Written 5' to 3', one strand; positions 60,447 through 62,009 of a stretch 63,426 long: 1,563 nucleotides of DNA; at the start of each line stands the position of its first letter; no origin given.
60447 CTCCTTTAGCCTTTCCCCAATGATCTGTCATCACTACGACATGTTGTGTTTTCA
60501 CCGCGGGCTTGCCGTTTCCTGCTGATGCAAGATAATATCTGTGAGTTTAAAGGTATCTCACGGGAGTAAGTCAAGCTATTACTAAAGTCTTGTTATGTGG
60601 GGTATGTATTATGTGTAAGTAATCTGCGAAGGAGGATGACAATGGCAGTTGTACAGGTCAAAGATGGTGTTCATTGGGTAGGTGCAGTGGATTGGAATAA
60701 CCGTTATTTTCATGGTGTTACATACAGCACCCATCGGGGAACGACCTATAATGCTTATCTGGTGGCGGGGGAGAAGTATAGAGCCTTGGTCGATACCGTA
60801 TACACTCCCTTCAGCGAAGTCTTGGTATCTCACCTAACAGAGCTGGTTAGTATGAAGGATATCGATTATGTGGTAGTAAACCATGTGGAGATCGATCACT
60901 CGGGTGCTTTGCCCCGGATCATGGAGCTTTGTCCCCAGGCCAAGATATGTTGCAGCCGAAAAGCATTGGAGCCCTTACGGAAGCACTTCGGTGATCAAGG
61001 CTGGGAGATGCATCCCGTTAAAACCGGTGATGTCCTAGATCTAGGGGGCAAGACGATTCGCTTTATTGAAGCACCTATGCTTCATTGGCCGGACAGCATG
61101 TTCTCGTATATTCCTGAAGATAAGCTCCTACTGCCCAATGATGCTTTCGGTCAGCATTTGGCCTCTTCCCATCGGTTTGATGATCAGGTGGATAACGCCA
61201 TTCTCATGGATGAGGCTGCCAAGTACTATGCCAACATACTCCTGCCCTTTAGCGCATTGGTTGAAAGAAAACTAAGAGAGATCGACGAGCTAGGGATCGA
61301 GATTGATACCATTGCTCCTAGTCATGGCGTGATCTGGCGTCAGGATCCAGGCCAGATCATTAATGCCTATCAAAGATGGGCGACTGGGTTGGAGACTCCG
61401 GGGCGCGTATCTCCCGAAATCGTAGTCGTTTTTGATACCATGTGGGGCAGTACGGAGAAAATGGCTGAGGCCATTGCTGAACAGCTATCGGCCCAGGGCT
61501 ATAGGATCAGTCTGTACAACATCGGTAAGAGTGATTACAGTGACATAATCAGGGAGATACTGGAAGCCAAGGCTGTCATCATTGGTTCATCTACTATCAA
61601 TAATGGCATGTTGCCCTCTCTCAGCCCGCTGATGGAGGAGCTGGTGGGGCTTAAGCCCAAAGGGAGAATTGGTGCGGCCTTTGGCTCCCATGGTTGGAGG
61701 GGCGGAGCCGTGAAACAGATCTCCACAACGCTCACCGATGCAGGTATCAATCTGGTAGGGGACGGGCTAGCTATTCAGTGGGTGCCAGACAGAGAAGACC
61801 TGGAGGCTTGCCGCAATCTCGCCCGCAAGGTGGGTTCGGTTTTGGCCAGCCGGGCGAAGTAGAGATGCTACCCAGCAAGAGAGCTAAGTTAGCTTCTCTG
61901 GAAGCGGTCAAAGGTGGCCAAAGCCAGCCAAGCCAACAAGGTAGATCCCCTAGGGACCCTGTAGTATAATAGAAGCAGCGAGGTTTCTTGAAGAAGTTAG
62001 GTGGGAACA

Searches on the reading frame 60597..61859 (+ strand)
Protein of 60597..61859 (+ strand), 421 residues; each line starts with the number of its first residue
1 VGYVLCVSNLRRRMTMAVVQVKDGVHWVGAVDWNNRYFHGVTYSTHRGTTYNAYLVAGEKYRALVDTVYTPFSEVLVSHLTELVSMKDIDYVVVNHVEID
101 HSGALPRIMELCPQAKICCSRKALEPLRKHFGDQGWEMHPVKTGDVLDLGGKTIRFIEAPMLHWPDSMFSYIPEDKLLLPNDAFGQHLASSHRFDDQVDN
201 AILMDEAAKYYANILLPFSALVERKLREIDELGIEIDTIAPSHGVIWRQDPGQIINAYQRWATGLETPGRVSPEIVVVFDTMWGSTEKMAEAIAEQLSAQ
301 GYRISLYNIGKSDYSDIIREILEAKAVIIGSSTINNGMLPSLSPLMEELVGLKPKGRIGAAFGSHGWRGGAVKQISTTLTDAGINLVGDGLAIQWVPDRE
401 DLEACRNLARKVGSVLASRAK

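Call 37: search_protein_families(library=pfam, proteins=[window:60597-61859:+], max_evalue=0.00001)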
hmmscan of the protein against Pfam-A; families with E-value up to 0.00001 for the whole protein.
window:60597-61859:+ (421 aa): 4 families
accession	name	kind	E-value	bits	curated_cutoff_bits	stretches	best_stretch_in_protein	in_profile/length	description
PF00258.30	Flavodoxin_1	-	6e-21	75.5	25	1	277-406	1-140/143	Flavodoxin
PF19583.5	ODP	-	6.3e-19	69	27.2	1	51-244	3-194/194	ODP family beta lactamase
PF00753.33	Lactamase_B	-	1.1e-12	48.8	22.7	1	51-187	6-154/196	Metallo-beta-lactamase superfamily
PF12706.13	Lactamase_B_2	-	1.2e-08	35.2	27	1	62-165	2-116/200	Beta-lactamase superfamily domain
